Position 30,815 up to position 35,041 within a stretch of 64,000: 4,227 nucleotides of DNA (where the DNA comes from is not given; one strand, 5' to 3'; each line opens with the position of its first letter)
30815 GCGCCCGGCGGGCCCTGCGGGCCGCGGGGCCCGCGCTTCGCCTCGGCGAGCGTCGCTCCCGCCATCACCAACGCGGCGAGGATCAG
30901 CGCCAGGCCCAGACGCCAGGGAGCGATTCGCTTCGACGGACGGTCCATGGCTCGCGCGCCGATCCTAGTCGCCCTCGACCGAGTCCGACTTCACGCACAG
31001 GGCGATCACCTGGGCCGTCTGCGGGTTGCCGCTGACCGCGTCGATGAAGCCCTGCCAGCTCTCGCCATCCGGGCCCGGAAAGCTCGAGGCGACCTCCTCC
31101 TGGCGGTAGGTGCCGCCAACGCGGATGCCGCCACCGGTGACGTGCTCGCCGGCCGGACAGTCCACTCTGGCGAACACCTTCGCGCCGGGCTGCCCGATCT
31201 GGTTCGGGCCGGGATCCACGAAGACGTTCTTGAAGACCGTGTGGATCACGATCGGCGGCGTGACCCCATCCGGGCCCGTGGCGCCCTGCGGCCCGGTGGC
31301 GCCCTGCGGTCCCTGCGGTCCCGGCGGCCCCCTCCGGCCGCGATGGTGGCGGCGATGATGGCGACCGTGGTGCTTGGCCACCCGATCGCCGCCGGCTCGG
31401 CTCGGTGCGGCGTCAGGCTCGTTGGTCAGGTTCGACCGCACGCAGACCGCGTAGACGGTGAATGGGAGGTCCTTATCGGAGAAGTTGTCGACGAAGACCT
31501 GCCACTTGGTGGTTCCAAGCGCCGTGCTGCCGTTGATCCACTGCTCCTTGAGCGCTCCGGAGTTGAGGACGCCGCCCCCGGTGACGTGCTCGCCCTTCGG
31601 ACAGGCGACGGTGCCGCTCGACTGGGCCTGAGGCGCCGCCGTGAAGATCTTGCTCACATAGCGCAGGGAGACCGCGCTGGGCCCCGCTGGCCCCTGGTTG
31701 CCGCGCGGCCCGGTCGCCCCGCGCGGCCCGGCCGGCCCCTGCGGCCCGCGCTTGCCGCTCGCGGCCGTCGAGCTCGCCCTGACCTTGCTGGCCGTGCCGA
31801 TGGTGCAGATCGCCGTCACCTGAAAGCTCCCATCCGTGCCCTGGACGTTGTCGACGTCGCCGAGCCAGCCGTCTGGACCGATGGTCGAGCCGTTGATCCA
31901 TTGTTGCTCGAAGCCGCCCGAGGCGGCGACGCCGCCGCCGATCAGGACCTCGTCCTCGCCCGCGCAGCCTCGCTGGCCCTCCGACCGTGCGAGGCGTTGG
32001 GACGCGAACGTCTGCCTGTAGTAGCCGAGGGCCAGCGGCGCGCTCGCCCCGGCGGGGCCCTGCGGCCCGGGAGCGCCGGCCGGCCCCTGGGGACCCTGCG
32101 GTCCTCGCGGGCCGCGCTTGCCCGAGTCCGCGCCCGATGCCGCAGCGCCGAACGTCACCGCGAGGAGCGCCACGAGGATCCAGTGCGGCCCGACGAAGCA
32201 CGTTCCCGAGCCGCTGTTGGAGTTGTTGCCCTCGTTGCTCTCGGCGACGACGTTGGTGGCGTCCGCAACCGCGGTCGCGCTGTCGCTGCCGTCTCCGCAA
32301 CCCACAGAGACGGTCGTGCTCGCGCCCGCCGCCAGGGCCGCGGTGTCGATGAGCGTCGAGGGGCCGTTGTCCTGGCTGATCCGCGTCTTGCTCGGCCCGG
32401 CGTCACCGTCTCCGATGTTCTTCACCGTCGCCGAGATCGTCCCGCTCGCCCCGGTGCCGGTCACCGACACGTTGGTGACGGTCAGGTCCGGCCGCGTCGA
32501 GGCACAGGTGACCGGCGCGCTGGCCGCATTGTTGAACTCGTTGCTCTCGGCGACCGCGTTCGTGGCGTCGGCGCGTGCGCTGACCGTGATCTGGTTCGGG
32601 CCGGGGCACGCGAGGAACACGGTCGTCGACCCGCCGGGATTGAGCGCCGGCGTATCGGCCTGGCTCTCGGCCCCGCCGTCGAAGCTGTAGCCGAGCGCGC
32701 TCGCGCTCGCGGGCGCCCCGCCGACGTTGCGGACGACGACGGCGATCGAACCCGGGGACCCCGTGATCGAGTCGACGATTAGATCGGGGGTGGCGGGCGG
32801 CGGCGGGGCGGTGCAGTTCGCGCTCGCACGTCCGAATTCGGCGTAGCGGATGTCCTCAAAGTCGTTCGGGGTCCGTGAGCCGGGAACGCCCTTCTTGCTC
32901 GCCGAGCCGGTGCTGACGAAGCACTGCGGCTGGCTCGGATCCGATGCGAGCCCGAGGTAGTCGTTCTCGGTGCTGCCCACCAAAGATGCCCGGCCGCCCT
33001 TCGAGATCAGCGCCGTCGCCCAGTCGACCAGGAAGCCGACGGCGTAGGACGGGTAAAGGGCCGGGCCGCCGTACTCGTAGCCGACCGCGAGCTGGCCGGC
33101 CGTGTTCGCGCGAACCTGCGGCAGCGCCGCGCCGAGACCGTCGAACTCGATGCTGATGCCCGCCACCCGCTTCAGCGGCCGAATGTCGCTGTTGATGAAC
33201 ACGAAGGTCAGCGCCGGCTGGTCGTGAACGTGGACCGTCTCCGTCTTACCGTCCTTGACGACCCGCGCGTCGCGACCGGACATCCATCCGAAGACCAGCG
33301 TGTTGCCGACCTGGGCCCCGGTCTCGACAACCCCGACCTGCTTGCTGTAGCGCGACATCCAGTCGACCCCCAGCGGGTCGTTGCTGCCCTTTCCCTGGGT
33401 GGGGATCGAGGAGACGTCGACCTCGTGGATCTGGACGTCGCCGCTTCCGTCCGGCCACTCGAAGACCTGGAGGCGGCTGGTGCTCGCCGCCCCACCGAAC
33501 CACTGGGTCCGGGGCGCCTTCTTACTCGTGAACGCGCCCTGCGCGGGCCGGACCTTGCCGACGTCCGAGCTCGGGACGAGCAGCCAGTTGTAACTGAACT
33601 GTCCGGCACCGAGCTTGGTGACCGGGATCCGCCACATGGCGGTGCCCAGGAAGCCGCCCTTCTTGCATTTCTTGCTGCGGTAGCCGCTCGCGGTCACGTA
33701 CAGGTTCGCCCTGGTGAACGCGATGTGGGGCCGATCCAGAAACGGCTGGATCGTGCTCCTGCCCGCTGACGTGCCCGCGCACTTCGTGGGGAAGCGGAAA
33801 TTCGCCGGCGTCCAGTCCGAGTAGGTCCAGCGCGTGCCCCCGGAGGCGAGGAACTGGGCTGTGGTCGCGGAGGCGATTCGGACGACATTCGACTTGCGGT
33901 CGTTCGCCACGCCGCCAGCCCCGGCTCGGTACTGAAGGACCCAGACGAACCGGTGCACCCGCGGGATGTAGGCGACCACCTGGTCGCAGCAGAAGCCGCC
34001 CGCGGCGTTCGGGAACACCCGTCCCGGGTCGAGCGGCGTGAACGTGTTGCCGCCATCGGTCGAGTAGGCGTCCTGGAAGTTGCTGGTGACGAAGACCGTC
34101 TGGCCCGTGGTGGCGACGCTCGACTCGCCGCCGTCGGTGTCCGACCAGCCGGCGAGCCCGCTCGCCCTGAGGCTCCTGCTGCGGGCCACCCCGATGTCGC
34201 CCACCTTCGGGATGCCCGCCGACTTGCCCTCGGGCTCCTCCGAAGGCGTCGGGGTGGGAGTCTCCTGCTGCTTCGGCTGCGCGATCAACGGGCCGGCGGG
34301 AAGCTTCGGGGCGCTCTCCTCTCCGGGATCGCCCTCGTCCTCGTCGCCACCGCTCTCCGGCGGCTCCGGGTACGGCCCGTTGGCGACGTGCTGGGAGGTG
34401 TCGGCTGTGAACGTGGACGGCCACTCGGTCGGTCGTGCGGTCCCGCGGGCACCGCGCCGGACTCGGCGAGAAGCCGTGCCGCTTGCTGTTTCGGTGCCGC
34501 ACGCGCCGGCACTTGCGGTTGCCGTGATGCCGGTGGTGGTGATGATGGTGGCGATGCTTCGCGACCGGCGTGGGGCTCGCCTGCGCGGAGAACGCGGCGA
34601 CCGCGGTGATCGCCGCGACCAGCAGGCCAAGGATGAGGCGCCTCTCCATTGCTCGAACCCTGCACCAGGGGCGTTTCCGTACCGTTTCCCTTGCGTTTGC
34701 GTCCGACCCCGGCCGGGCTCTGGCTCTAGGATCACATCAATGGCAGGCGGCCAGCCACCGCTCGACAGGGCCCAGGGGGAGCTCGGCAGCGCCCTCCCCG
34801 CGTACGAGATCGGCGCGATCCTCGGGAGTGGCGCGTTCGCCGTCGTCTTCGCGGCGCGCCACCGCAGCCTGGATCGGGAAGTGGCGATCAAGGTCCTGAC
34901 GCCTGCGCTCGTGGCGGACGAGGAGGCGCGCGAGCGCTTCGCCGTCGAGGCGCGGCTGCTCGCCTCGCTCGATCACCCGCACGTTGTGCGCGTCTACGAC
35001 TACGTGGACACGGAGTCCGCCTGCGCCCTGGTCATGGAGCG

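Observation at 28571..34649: Tandem array of secreted beads-on-a-string proteins: short collagen-like stalks alternating with an unassigned two-Cys CPxG..TGGG domain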

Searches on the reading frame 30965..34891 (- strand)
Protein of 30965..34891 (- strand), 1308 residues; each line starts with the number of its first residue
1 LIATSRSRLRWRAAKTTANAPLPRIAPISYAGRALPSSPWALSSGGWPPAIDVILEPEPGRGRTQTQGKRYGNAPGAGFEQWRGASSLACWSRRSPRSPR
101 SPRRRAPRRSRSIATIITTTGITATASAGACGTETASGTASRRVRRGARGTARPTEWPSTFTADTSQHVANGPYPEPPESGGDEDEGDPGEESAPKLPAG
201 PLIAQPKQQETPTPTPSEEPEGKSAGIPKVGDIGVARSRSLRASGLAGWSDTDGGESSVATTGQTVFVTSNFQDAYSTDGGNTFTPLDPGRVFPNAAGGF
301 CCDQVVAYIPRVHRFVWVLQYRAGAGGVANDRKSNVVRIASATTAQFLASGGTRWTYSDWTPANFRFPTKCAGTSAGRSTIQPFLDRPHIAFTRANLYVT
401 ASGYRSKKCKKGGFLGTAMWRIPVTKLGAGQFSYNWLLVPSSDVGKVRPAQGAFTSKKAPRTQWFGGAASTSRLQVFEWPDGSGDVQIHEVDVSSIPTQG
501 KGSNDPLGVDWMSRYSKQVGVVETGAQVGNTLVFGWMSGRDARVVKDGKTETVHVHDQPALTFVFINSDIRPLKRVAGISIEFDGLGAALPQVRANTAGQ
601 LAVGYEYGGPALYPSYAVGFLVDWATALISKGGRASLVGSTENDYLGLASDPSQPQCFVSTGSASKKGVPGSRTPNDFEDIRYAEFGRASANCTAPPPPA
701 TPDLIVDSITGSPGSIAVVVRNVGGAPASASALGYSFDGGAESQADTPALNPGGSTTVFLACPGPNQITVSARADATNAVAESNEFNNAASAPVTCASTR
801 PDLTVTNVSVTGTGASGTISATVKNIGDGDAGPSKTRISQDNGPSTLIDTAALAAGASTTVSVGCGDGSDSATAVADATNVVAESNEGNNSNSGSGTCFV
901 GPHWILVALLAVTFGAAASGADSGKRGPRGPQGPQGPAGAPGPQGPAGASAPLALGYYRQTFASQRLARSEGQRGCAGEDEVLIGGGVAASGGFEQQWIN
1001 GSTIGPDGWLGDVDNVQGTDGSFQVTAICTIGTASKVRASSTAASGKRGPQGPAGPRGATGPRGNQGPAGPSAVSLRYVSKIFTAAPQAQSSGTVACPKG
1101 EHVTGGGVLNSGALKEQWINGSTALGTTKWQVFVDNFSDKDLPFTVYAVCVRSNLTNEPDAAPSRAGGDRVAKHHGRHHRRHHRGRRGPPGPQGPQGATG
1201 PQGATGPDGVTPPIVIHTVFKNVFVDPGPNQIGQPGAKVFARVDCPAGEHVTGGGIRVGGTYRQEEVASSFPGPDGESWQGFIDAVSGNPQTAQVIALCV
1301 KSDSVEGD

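Call 3: search_protein_families(library=pfam, proteins=[window:30965-34891:-], max_evalue=1)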
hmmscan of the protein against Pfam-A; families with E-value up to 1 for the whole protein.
window:30965-34891:- (1308 aa): 3 families
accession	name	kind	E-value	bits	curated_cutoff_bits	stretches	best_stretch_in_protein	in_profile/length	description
PF07705.17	CARDB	-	5.1e-24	84.8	22.7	2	800-892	1-99/101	CARDB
PF01391.23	Collagen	-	6.1e-06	26.3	27.2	3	1046-1070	7-31/60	Collagen triple helix repeat (20 copies)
PF14435.11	SUKH-4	-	0.015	15.8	25.5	1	518-573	68-121/179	SUKH-4 immunity protein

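Call 4: search_protein_families(library=ncbifam, proteins=[window:30965-34891:-], max_evalue=1)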
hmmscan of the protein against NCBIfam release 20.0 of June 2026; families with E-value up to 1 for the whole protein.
window:30965-34891:- (1308 aa): 3 families
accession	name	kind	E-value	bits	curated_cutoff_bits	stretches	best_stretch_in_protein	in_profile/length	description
NF038329.2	gly_rich_SclB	equivalog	7.1e-07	28.5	325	2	922-1070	151-289/442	LPXTG-anchored collagen-like adhesin Scl2/SclB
NF046116.1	adhesin_Lcl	equivalog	3.8e-06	25.7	500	2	917-1075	59-203/431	collagen-like adhesin Lcl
NF038330.1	adhesin_SclA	exception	4e-05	23.4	400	2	919-1092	109-268/405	LPXTG-anchored collagen-like adhesin Scl1/SclA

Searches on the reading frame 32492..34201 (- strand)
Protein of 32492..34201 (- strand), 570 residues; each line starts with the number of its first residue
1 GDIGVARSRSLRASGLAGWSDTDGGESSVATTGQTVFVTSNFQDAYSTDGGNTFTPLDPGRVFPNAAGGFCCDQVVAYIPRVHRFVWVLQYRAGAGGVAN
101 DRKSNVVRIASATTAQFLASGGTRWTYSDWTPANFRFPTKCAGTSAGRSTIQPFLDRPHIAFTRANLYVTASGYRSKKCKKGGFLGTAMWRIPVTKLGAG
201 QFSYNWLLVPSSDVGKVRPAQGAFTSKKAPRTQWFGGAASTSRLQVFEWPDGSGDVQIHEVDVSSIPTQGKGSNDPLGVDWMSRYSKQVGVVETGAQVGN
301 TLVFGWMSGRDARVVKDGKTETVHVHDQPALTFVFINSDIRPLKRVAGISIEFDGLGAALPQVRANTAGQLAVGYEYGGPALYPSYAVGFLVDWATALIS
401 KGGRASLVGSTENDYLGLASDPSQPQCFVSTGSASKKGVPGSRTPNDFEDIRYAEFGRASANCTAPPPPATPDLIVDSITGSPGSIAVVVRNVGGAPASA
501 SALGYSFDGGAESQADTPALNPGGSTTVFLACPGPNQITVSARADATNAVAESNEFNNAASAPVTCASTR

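Call 60: search_protein_families(library=pfam, proteins=[window:32492-34201:-], max_evalue=0.01)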
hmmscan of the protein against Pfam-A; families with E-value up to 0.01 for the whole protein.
window:32492-34201:- (570 aa): 2 families
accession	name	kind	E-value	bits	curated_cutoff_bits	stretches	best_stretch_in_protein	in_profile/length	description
PF07705.17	CARDB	-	2.3e-10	41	22.7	1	472-561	2-100/101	CARDB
PF14435.11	SUKH-4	-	0.0062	17.1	25.5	0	288-343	68-121/179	SUKH-4 immunity protein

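Call 61: search_protein_families(library=phrogs, proteins=[window:32492-34201:-], max_evalue=0.01)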
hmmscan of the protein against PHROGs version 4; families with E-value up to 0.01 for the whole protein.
window:32492-34201:- (570 aa): 0 families
